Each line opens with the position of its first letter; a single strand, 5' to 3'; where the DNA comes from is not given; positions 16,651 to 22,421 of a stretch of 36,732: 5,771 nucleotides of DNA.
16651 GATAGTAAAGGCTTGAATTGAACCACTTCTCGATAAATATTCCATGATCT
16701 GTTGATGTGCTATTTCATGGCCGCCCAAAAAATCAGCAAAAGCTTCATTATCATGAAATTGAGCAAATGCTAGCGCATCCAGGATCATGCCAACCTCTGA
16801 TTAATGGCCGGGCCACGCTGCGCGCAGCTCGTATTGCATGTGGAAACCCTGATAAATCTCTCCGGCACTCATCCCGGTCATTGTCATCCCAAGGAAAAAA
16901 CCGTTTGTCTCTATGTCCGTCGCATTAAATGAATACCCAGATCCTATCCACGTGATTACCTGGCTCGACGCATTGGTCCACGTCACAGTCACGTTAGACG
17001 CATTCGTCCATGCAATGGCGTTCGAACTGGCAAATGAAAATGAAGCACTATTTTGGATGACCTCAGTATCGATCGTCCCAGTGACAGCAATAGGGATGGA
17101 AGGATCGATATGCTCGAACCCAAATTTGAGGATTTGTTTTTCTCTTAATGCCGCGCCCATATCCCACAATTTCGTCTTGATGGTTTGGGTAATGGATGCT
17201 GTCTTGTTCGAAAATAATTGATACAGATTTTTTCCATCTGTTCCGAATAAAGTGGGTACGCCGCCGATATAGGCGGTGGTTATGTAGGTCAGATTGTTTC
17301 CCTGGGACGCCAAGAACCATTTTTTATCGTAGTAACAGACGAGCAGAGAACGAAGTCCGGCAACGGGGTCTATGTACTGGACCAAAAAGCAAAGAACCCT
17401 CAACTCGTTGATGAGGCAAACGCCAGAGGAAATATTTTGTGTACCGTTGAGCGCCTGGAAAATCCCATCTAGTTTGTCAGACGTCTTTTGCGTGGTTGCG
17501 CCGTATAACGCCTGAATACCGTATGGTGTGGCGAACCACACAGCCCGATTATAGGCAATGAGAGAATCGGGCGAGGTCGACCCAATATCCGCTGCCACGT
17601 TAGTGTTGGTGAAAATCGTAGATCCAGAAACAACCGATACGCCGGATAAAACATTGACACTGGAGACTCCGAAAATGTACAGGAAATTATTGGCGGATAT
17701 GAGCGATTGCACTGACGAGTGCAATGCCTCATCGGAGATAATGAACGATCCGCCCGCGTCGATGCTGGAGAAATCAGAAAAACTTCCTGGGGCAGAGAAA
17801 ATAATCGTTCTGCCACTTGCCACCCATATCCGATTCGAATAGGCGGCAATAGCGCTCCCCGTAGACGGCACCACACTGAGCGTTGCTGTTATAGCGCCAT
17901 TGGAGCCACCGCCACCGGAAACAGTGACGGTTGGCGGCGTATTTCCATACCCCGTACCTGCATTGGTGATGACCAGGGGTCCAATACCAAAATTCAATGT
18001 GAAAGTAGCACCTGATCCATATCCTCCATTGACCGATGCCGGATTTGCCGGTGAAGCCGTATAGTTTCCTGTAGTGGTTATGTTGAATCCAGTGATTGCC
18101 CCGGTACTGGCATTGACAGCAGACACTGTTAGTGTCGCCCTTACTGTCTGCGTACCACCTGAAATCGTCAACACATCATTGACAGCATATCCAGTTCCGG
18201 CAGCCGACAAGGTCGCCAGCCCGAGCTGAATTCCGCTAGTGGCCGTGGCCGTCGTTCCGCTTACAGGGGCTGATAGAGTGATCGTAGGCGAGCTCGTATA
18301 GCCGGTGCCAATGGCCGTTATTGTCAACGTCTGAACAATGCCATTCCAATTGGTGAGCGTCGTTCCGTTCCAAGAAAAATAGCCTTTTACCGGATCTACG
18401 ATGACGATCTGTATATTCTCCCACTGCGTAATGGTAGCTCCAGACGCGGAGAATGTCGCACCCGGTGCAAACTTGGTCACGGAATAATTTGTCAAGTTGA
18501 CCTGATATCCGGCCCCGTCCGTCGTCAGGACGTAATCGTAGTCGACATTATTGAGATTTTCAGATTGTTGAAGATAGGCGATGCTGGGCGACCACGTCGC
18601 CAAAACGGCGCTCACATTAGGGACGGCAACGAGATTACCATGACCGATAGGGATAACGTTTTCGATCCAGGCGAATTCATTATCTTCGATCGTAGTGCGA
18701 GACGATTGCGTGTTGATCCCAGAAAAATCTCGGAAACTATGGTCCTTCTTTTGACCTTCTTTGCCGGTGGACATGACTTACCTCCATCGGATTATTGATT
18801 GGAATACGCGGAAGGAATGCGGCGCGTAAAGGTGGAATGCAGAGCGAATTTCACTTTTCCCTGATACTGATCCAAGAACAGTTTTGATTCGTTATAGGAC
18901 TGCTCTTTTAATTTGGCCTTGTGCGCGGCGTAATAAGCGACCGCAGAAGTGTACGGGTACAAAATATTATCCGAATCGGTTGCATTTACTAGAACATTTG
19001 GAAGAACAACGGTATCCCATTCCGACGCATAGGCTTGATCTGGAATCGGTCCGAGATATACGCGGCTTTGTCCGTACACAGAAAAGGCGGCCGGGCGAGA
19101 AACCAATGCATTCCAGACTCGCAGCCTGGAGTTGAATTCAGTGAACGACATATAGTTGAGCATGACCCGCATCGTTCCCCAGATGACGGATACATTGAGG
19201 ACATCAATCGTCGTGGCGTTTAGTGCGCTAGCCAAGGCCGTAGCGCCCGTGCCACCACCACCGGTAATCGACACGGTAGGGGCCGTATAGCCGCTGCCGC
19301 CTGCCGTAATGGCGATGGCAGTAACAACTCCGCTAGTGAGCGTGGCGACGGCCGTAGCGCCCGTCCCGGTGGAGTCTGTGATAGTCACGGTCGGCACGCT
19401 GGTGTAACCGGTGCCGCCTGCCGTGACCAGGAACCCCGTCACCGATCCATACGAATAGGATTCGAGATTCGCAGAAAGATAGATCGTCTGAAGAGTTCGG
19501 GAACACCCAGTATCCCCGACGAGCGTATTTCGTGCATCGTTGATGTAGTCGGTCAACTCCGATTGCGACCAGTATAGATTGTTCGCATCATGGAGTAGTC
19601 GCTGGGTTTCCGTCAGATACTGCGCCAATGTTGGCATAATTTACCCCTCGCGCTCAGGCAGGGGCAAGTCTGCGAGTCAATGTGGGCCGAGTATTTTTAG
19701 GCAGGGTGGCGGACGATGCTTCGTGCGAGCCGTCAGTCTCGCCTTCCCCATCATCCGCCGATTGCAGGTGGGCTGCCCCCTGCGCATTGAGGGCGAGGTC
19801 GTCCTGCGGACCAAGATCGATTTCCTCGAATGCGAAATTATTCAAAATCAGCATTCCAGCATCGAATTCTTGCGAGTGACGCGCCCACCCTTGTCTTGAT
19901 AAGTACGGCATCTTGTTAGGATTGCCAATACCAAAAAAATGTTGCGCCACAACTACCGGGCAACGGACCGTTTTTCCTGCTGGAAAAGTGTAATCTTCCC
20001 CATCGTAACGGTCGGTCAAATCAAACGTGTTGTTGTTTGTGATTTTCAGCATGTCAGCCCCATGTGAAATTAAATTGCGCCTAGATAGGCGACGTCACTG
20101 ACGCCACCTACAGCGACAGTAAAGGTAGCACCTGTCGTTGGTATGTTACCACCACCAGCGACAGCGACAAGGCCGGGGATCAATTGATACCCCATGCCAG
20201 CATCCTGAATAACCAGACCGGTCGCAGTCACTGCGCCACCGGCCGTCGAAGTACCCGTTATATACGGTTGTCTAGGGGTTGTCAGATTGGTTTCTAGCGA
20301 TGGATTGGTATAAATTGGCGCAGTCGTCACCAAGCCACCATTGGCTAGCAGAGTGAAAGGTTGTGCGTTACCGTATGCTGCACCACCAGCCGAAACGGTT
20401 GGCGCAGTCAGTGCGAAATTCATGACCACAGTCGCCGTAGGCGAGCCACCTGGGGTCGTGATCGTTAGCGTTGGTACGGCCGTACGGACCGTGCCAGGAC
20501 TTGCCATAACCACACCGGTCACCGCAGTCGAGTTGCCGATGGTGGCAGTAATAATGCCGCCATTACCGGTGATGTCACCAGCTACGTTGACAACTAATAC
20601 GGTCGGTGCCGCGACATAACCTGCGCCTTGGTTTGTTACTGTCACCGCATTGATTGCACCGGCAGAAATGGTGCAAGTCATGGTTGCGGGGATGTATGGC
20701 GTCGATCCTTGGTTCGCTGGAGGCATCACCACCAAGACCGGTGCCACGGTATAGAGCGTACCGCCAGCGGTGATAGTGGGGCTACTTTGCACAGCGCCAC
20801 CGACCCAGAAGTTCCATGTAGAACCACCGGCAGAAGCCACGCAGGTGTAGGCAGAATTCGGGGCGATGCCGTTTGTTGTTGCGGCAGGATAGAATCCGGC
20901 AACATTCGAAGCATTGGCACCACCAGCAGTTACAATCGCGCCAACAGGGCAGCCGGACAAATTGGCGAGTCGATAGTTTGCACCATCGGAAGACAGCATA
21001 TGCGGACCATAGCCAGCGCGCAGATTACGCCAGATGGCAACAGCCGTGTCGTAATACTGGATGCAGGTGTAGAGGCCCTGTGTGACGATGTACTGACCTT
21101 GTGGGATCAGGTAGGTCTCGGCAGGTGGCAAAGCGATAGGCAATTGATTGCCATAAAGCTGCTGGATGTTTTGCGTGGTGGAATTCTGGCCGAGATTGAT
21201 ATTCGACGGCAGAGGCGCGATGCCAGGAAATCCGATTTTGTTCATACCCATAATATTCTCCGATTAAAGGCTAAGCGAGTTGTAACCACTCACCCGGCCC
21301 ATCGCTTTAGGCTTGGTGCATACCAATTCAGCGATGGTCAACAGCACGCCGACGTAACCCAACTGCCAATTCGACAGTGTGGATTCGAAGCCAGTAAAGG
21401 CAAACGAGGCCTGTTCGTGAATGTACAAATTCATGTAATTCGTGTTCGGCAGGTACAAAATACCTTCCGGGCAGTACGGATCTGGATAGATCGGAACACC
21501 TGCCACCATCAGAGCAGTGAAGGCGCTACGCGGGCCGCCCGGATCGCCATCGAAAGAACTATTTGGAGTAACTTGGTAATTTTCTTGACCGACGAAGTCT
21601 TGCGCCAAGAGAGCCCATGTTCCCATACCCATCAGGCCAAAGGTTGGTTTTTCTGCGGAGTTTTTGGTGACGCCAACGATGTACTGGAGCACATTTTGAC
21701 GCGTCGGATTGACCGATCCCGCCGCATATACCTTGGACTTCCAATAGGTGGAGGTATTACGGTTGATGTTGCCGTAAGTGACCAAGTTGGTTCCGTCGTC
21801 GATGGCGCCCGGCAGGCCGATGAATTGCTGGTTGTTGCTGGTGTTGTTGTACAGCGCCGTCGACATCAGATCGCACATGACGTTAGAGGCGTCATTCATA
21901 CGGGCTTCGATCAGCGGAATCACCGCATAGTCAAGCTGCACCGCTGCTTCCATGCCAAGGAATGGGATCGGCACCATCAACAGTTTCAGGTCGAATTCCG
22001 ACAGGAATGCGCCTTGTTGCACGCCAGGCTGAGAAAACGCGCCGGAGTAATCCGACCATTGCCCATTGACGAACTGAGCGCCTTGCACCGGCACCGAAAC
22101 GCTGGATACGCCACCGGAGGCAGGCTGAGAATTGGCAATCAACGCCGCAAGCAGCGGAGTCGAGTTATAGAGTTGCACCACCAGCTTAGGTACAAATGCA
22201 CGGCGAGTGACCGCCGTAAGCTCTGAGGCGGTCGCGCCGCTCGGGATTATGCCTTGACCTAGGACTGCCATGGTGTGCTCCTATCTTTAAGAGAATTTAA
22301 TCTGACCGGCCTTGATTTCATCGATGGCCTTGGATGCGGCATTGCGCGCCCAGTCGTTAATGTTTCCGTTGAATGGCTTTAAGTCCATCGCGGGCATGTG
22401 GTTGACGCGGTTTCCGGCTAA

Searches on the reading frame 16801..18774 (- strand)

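Call 25: search_protein_families(library=pfam, max_evalue=0.01, proteins=[window:16801-18774:-])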
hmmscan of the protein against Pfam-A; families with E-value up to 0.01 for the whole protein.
window:16801-18774:- (657 aa): 0 families

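Call 26: search_protein_families(library=phrogs, max_evalue=0.01, proteins=[window:16801-18774:-])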
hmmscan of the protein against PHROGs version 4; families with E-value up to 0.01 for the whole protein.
window:16801-18774:- (657 aa): 4 families
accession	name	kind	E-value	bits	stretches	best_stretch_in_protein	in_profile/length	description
phrog_9703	-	head and packaging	6.3e-08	32.9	1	172-264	95-185/502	head decoration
phrog_32129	-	unknown function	2.6e-06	28.3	1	168-245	43-116/116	-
phrog_460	-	connector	0.00012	21.9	1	78-240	184-323/385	head closure Hc2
phrog_701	-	head and packaging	0.0092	12.6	0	202-298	1146-1238/6136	virion structural protein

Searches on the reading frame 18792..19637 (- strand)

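Call 26: search_protein_families(library=phrogs, max_evalue=0.01, proteins=[window:18792-19637:-])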
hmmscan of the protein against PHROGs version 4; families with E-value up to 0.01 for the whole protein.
window:18792-19637:- (281 aa): 18 families
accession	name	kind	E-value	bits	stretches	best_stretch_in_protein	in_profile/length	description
phrog_19630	-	head and packaging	1.8e-14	53.5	1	63-150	1159-1248/1266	virion structural protein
phrog_701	-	head and packaging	8.2e-14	49.3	1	64-137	1164-1238/6136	virion structural protein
phrog_30655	-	head and packaging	1.6e-10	40.1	1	63-138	118-195/1678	virion structural protein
phrog_460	-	connector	5.2e-09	36.3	1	57-118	222-284/385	head closure Hc2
phrog_4406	-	head and packaging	2.3e-08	32.1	1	52-150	532-627/3231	virion structural protein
phrog_5342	-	tail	3e-08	32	1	59-138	2083-2172/3319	tail fiber protein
phrog_2885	-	tail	3.3e-08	31.3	1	64-125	1090-1151/4179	baseplate wedge subunit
phrog_17885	-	tail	6.7e-08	31.9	1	62-136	785-864/1002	tail fiber protein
phrog_399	-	head and packaging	1.9e-07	31.9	1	1-40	1-42/220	structural protein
phrog_22827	-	unknown function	1.9e-07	31.1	1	63-148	140-230/613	-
phrog_1922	-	tail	1.6e-06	27.9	1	63-137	831-904/932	baseplate hub subunit and tail lysozyme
phrog_708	-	tail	2.5e-06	26.4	1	65-146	816-901/1383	baseplate wedge subunit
phrog_438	-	tail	9.2e-06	26.1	1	63-136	195-272/478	baseplate wedge subunit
phrog_32294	-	tail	2e-05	22.4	1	60-141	1084-1167/2435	baseplate wedge subunit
phrog_10775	-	tail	0.00053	20.7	1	141-261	106-213/237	tail protein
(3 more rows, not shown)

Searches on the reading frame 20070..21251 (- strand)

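Call 4: search_protein_families(library=phrogs, proteins=[window:20070-21251:-])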
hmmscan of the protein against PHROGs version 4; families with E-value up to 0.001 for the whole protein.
window:20070-21251:- (393 aa): 2 families
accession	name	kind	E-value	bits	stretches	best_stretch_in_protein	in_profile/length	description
phrog_701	-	head and packaging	5.4e-07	26.6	1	150-223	428-498/6136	virion structural protein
phrog_460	-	connector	1.4e-05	25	1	180-275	221-302/385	head closure Hc2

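Call 25: search_protein_families(library=pfam, max_evalue=0.01, proteins=[window:20070-21251:-])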
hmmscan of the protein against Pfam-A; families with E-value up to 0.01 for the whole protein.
window:20070-21251:- (393 aa): 0 families

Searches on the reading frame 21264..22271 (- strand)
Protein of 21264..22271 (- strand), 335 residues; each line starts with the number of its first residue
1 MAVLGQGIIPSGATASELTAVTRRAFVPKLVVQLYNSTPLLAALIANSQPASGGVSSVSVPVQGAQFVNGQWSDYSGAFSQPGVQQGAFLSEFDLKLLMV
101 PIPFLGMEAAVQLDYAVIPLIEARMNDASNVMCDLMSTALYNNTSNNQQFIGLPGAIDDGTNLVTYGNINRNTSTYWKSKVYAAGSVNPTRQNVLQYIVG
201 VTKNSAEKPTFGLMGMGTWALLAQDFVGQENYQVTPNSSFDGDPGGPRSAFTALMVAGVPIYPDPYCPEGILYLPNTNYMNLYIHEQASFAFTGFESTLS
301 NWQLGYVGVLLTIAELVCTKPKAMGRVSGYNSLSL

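Call 4: search_protein_families(library=phrogs, proteins=[window:21264-22271:-])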
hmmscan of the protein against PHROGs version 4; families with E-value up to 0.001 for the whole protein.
window:21264-22271:- (335 aa): 2 families
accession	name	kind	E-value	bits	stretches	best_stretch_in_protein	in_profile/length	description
phrog_9953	-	head and packaging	1.2e-28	101.4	1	15-327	9-326/329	major head protein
phrog_14242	-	head and packaging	2.6e-11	43.8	1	140-290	207-347/396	major head protein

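Call 25: search_protein_families(library=pfam, max_evalue=0.01, proteins=[window:21264-22271:-])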
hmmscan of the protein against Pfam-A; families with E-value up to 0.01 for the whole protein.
window:21264-22271:- (335 aa): 0 families

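Call 51: search_dna_similar(query=window:21267-22271:-, collection=phages, mode=protein, max_rows=40, max_evalue=0.001)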
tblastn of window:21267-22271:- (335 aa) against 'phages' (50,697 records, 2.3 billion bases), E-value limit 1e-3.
Records with a match: 9; places in all: 9; records where one place covers at least 80% of the query: 2.
Best place of each record, by identity: 60-80% 2; <60% 7.
By first word of the organism name: Bacteriophage 3; Myxococcus 3; Caudoviricetes 1; TM7 1; Stenotrophomonas 1.
By host as written in the record: - 4; Myxococcus xanthus strain DK883 2; Myxococcus xanthus 1; candidate division TM7 DolZOral124_TM7_55_12 1; Stenotrophomonas maltophilia 1207 1.
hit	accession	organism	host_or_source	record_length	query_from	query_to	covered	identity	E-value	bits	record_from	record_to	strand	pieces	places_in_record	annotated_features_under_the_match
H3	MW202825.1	Bacteriophage sp.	Manatee Spring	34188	4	335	99%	73.4%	9e-149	468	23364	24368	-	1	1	major capsid protein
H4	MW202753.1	Bacteriophage sp.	Manatee Spring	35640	4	335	99%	72.2%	1e-146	462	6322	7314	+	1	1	major capsid protein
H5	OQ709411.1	Myxococcus phage Mx9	Myxococcus xanthus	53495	69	329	78%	23.9%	7e-9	63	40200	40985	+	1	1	putative major capsid protein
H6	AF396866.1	Myxococcus phage Mx8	Myxococcus xanthus strain DK883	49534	69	327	77%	24.0%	6e-6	54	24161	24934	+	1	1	major virion structural protein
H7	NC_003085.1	Myxococcus phage Mx8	Myxococcus xanthus strain DK883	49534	69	327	77%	24.0%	6e-6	54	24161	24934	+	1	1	major head protein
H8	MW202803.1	Caudoviricetes sp.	Manatee Spring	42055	82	332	75%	23.6%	1e-4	50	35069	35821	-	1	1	major capsid protein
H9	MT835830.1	Bacteriophage sp.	human fecal samples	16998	91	301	63%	25.6%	3e-9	64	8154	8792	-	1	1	record has no annotation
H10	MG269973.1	TM7 phage DolZOral124_53_65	candidate division TM7 ...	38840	100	333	70%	22.6%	9e-6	53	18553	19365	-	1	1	homeodomain-like protein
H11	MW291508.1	Stenotrophomonas phage BUCT555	Stenotrophomonas maltophilia 1207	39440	69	290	66%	23.6%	4e-6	55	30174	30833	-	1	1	major capsid protein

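Call 52: get_annotated_region(hit=H7, flank=5000)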
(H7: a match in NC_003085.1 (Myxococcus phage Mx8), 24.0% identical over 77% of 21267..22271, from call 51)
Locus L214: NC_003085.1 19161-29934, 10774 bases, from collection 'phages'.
description: Myxococcus phage Mx8, complete genome.
organism: Myxococcus phage Mx8 (NCBI taxid 49964)
taxonomy: Viruses; Duplodnaviria; Heunggongvirae; Uroviricota; Caudoviricetes; Myxoctovirus; Myxoctovirus Mx8
host: Myxococcus xanthus strain DK883; source: -; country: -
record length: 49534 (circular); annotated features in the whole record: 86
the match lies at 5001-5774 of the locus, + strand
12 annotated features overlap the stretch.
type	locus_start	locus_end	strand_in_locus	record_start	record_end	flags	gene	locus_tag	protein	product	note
CDS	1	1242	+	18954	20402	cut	-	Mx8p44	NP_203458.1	terminase large subunit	-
CDS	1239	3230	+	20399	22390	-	-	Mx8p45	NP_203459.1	portal protein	-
CDS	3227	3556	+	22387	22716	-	-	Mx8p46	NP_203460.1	hypothetical protein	-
CDS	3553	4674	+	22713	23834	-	-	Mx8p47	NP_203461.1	hypothetical protein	-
CDS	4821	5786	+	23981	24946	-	-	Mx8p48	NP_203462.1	major head protein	-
CDS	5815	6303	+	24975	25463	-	-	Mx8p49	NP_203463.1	virion structural protein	-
CDS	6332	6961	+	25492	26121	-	-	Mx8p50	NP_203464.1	hypothetical protein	-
CDS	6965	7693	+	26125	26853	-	-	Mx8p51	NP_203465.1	tail protein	-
CDS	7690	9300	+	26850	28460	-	-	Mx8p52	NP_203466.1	amidase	-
CDS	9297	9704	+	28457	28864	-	-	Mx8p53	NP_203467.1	acyl-CoA N-acyltransferase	potential holin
CDS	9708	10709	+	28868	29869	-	-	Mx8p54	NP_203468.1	virion structural protein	-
CDS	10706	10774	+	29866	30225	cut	-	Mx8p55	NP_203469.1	hypothetical protein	-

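Call 53: get_annotated_region(hit=H11, flank=5000)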
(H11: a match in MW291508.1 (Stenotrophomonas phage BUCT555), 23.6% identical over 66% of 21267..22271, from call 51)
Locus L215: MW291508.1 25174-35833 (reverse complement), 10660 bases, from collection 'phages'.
description: Stenotrophomonas phage BUCT555, complete genome.
organism: Stenotrophomonas phage BUCT555 (NCBI taxid 2796513)
taxonomy: Viruses; Duplodnaviria; Heunggongvirae; Uroviricota; Caudoviricetes
host: Stenotrophomonas maltophilia 1207; source: hospital sewage; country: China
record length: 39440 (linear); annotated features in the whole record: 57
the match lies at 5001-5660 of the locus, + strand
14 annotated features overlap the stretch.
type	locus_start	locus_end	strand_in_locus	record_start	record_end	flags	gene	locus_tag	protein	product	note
CDS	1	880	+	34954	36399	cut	-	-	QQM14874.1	terminase large subunit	-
CDS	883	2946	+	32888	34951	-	-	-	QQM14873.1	hypothetical protein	-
CDS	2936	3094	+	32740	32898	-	-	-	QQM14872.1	hypothetical protein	-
CDS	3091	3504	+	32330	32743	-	-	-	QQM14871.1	hypothetical protein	-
CDS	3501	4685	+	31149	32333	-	-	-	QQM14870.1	hypothetical protein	-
CDS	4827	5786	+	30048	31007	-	-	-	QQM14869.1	major capsid protein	-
CDS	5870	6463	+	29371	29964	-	-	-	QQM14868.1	hypothetical protein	-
CDS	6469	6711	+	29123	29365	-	-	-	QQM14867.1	hypothetical protein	-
CDS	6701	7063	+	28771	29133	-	-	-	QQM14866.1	hypothetical protein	-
CDS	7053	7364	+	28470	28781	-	-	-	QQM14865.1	putative holin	-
CDS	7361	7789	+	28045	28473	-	-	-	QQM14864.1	putative endolysin protein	-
CDS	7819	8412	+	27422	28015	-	-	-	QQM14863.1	hypothetical protein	-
CDS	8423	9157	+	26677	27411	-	-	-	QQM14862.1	hypothetical protein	-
CDS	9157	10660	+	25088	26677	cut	-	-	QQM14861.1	hypothetical protein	-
